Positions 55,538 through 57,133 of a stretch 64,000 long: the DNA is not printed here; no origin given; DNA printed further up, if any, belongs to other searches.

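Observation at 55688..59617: Operon of PaaK-like adenylating ligase, MprF-flippase-like membrane protein, BKACE (beta-keto-acid cleavage enzyme) and GNAT: a candidate membrane-lipid or cell-surface acylation/amino-acylation pathway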

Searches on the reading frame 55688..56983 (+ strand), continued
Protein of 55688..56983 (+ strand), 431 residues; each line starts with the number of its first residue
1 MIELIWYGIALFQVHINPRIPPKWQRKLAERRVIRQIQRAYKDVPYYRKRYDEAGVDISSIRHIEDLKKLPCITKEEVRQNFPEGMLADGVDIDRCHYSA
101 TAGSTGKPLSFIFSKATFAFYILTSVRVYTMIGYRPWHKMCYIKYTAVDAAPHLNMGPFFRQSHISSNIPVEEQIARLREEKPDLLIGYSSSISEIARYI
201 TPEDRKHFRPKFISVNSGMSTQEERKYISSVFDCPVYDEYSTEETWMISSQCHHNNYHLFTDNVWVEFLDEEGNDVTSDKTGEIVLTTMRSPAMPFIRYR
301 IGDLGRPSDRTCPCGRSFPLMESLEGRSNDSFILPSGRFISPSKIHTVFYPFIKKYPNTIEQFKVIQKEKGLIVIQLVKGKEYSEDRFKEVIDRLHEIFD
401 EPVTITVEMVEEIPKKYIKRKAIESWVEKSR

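Call 13: find_encoding_contigs(protein=P0012, flank=8000, max_places=2)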
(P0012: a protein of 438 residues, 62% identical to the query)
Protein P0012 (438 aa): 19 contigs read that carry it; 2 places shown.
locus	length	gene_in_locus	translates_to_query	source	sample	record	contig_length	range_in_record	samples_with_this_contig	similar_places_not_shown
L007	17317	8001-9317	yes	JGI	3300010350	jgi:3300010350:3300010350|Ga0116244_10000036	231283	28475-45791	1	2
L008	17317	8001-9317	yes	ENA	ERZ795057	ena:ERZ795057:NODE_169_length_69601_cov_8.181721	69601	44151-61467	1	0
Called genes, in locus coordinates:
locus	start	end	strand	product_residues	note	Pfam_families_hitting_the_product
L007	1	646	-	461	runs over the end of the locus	PF01523:PmbA_TldD_1st (weak), PF19290:PmbA_TldD_2nd, PF19289:PmbA_TldD_3rd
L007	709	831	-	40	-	-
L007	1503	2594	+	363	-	-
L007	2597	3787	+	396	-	-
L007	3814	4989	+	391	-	-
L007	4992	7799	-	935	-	PF03176:MMPL, PF02460:Patched (faint), PF12349:Sterol-sensing (weak), PF03176:MMPL, PF00873:ACR_tran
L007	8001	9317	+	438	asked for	PF27533:CapK_C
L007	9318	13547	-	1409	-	PF01869:BcrAD_BadFG, PF06050:HGD-D (faint), PF09989:DUF2229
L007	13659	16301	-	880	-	PF27464:PlsB_N (faint), PF01553:Acyltransferase, PF19277:GPAT_C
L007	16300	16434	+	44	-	-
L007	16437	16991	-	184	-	PF01553:Acyltransferase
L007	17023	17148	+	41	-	-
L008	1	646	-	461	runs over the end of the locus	PF01523:PmbA_TldD_1st (weak), PF19290:PmbA_TldD_2nd, PF19289:PmbA_TldD_3rd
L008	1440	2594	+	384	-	-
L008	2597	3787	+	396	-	-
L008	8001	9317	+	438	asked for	PF27533:CapK_C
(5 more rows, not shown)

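Call 27: search_protein_families(library=pfam, proteins=[L003:378-1742:+], max_evalue=0.001)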
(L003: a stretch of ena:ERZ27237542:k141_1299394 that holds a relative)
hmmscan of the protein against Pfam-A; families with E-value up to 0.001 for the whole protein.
L003:378-1742:+ (454 aa): 1 family
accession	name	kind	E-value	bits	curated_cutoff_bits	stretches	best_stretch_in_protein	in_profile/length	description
PF00501.34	AMP-binding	-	2e-07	30.6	29.9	1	185-302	243-374/384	AMP-binding enzyme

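Call 29: find_encoding_contigs(protein=P0085, flank=7000, max_places=2)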
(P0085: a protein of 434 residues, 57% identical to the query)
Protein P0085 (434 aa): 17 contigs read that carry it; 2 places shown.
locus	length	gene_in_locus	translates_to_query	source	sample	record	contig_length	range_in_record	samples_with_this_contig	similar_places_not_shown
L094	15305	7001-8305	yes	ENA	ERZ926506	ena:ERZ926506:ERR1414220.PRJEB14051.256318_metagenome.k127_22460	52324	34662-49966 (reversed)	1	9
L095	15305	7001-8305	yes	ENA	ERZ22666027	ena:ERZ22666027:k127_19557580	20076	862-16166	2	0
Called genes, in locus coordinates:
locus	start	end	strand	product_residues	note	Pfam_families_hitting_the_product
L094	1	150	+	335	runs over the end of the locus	-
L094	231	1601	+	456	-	-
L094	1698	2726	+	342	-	PF03706:LPG_synthase_TM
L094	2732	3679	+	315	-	-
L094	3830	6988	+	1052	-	PF00873:ACR_tran, PF03176:MMPL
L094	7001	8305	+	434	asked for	PF27533:CapK_C (weak)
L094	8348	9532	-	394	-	-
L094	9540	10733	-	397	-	-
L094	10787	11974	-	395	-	-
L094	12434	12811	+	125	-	PF07977:FabA, PF22818:ApeI-like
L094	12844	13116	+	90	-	PF00550:PP-binding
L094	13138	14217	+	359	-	PF04055:Radical_SAM (weak)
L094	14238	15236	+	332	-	PF04055:Radical_SAM (weak)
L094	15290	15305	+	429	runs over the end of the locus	PF00109:ketoacyl-synt, PF02801:Ketoacyl-synt_C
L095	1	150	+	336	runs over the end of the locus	?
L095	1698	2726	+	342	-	PF03706:LPG_synthase_TM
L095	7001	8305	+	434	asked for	PF27533:CapK_C (weak)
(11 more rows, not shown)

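Call 30: find_encoding_contigs(protein=P0101, flank=7000, max_places=1)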
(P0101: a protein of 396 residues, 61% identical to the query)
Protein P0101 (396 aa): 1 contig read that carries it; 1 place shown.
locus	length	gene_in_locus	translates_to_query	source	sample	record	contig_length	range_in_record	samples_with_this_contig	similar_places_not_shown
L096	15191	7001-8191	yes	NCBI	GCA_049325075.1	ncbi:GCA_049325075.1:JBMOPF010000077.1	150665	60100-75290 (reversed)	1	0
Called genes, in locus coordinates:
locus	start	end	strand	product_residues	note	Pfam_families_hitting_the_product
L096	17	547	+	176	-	-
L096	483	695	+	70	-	PF13751:DDE_Tnp_1_6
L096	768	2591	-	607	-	-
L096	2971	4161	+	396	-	PF25954:Beta-barrel_RND_2 (weak), PF25990:Beta-barrel_YknX, PF25989:YknX_C (weak)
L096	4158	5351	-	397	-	-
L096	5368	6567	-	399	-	-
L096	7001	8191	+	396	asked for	PF27533:CapK_C (weak)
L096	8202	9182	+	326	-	PF03706:LPG_synthase_TM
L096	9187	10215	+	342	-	-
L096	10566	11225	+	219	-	PF02463:SMC_N (faint), PF00005:ABC_tran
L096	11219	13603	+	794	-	PF12704:MacB_PCD, PF02687:FtsX, PF12704:MacB_PCD (weak), PF02687:FtsX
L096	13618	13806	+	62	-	-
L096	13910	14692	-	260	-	PF01797:Y1_Tnp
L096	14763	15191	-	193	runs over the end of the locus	PF00440:TetR_N, PF21313:EthR_C (weak)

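Call 31: find_encoding_contigs(protein=P0011, flank=7000, max_places=1)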
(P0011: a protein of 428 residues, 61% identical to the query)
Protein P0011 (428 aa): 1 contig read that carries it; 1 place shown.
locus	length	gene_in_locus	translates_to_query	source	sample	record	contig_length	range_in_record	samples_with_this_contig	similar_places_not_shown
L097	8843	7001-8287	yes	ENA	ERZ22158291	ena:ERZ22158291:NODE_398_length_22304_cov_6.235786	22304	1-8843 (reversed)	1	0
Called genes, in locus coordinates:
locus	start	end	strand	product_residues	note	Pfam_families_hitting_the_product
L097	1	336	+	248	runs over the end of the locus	PF17131:TP_0789-like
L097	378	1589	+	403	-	-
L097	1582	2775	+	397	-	-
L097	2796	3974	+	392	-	-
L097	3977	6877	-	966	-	PF03176:MMPL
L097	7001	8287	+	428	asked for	PF27533:CapK_C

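Call 33: search_protein_families(library=ncbifam, proteins=[L094:231-1601:+, L094:1698-2726:+, L094:2732-3679:+, L094:3830-6988:+, L094:8348-9532:-, L094:9540-10733:-, L094:10787-11974:-, L096:9187-10215:+, L096:768-2591:-, L094:7001-8305:+], max_evalue=0.01)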
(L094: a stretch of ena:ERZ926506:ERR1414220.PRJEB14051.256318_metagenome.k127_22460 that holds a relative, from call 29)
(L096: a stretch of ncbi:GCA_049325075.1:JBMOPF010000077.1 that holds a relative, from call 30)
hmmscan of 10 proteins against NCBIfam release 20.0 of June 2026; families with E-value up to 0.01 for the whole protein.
L094:231-1601:+ (456 aa): 1 family
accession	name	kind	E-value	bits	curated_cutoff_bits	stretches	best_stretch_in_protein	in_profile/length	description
NF040521.1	C45_proenzyme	subfamily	1.5e-10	41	85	1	22-180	84-223/313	C45 family autoproteolytic acyltransferase/hydrolase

L094:1698-2726:+ (342 aa): 1 family
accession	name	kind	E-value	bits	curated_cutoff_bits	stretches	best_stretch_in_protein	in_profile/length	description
TIGR00374.1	TIGR00374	subfamily_domain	3.5e-07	30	43.2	1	216-300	202-285/323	flippase-like domain-containing protein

L094:2732-3679:+ (315 aa): 0 families

L094:3830-6988:+ (1052 aa): 22 families
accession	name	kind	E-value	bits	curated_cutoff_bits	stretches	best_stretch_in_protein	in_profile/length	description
NF033617.1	RND_permease_2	subfamily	9.2e-286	950.8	1250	1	4-1020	1-1008/1009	multidrug efflux RND transporter permease subunit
NF000282.2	RND_permease_1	subfamily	2.4e-213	711.1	1250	1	8-1017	5-1025/1029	multidrug efflux RND transporter permease subunit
NF007905.0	PRK10614.1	equivalog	5e-200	666.7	1774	1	8-1029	8-1018/1025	multidrug efflux RND transporter permease subunit MdtC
TIGR00915.1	2A0602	subfamily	2.8e-195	651.2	940.35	1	7-1016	5-1025/1050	efflux RND transporter permease subunit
NF007798.0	PRK10503.1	equivalog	2.7e-186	621.2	1584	1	7-1030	16-1033/1040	MdtB/MuxB family multidrug efflux RND transporter permease subunit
NF007133.0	PRK09579.1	equivalog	2.4e-180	601.5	1763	1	1-1019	1-1002/1017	multidrug efflux RND transporter permease subunit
TIGR00914.1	2A0601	subfamily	1.1e-148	496.9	701.45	1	2-1020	4-1036/1051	CusA/CzcA family heavy metal efflux RND transporter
NF007842.1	PRK10555.1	equivalog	1.1e-141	473.8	1854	1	7-1015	5-1022/1036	multidrug efflux RND transporter permease AcrD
NF007131.0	PRK09577.1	equivalog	3.3e-132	442.2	1768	1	8-1016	6-1019/1045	multidrug efflux RND transporter permease subunit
NF000037.1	RND_perm_OqxB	exception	1.6e-126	423.5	2200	1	4-1016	4-1031/1050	multidrug efflux RND transporter permease subunit OqxB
NF011706.2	PRK15127.1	equivalog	2.6e-125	419.6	2150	1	7-1015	5-1025/1049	multidrug efflux RND transporter permease subunit AcrB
TIGR00921.1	2A067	subfamily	2.6e-21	75.4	351.9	2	279-556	139-411/733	hydrophobe/amphiphile efflux-3 (HAE3) family transporter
TIGR00833.1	actII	subfamily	6.4e-11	41.3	874.7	1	286-514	128-341/910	MMPL family RND transporter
TIGR03480.1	HpnN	hypoth_equivalog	1.5e-08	33.1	751.85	1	853-1027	260-431/862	hopanoid biosynthesis associated RND transporter like protein HpnN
TIGR00916.1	2A0604s01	subfamily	3.6e-07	30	148.6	1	338-476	92-230/231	SecD/SecF family protein translocase subunit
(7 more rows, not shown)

L094:8348-9532:- (394 aa): 0 families

L094:9540-10733:- (397 aa): 0 families

L094:10787-11974:- (395 aa): 0 families

L096:9187-10215:+ (342 aa): 0 families

L096:768-2591:- (607 aa): 1 family
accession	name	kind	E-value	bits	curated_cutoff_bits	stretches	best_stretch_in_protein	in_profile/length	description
NF040521.1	C45_proenzyme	subfamily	4.5e-10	39.4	85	1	32-271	86-282/313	C45 family autoproteolytic acyltransferase/hydrolase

L094:7001-8305:+ (434 aa): 7 families
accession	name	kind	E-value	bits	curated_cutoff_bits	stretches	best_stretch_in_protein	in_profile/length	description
NF045666.1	DVU1553_fam_AMP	equivalog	3e-40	138.3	300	2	171-328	170-330/331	DVU_1553 family AMP-dependent CoA ligase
NF041878.1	paak_haloarch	equivalog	1.1e-35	123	700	1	30-336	14-332/427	phenylacetate--CoA ligase PaaK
TIGR02155.1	PA_CoA_ligase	equivalog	2.4e-31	108.7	646.3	1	30-337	9-325/422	phenylacetate--CoA ligase PaaK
NF053551.1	FlxY_rubin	equivalog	2.5e-30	105.6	520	2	218-417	211-408/424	flexirubin biosynthesis putative acyl-CoA ligase FlxY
TIGR02304.1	aden_form_hyp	equivalog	1.4e-20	73.7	251.9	1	171-429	175-428/430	F390 synthetase-related protein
TIGR03335.1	F390_ftsA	equivalog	4.2e-18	65.3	458.7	1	32-316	17-317/445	coenzyme F390 synthetase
NF041217.1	BagE_FevW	exception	2.2e-17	63.1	800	1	219-323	202-306/424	bagremycin/ferroverdin synthetase BagE/FevW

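Call 34: search_protein_families(library=pfam, proteins=[L094:231-1601:+, L094:2732-3679:+, L094:8348-9532:-, L094:9540-10733:-, L094:10787-11974:-, L096:9187-10215:+, L096:768-2591:-, L094:13138-14217:+, L094:14238-15236:+, L005:8532-9584:+], max_evalue=0.1)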
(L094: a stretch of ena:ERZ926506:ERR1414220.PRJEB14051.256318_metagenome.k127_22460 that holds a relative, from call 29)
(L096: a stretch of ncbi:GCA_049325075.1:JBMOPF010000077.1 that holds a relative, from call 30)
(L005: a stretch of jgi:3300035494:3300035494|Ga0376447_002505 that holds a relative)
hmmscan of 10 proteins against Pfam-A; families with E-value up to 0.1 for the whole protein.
L094:231-1601:+ (456 aa): 1 family
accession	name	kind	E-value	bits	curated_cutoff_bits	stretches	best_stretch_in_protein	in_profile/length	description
PF03417.21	AAT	-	0.0054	16.9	23.2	1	41-183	3-126/225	Acyl-coenzyme A:6-aminopenicillanic acid acyl-transferase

L094:2732-3679:+ (315 aa): 0 families

L094:8348-9532:- (394 aa): 0 families

L094:9540-10733:- (397 aa): 0 families

L094:10787-11974:- (395 aa): 0 families

L096:9187-10215:+ (342 aa): 3 families
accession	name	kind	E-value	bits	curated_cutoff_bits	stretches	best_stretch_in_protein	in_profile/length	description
PF00583.31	Acetyltransf_1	-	0.0012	19.5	20.7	1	83-166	18-95/116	Acetyltransferase (GNAT) family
PF19554.4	DUF6077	-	0.0083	15.4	27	1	112-155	232-276/354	Family of unknown function (DUF6077)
PF13508.13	Acetyltransf_7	-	0.041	14.7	27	1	101-150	5-53/84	Acetyltransferase (GNAT) domain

L096:768-2591:- (607 aa): 2 families
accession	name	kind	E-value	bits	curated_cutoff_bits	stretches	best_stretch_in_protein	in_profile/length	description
PF03417.21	AAT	-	5.4e-05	23.4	23.2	1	52-182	8-120/225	Acyl-coenzyme A:6-aminopenicillanic acid acyl-transferase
PF17963.7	Big_9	-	0.04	15.2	23.6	0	475-540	15-89/89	Bacterial Ig domain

L094:13138-14217:+ (359 aa): 2 families
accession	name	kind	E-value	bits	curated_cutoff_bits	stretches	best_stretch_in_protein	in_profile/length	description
PF04055.27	Radical_SAM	-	2.8e-07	31.3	29.5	1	45-193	3-142/166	Radical SAM superfamily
PF13353.11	Fer4_12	-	0.076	13.7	22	0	48-99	14-65/137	4Fe-4S single cluster domain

L094:14238-15236:+ (332 aa): 2 families
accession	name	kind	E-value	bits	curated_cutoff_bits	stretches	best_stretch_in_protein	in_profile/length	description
PF04055.27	Radical_SAM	-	1.1e-07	32.6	29.5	1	31-96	3-68/166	Radical SAM superfamily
PF13353.11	Fer4_12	-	0.00062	20.5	22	1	32-102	12-81/137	4Fe-4S single cluster domain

L005:8532-9584:+ (350 aa): 4 families
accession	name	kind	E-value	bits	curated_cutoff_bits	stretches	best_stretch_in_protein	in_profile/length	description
PF00733.27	Asn_synthase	-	1.2e-05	25.6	21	1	42-120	1-78/354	Asparagine synthase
PF24167.1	DUF7411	-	0.00012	22.1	28.7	1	62-133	3-70/194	Family of unknown function (DUF7411)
PF03054.22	tRNA_Me_trans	-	0.00014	22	20.6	1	63-168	4-111/202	tRNA methyl transferase HUP domain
PF06508.19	QueC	-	0.00037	20.5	22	1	62-139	2-76/210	Queuosine biosynthesis protein QueC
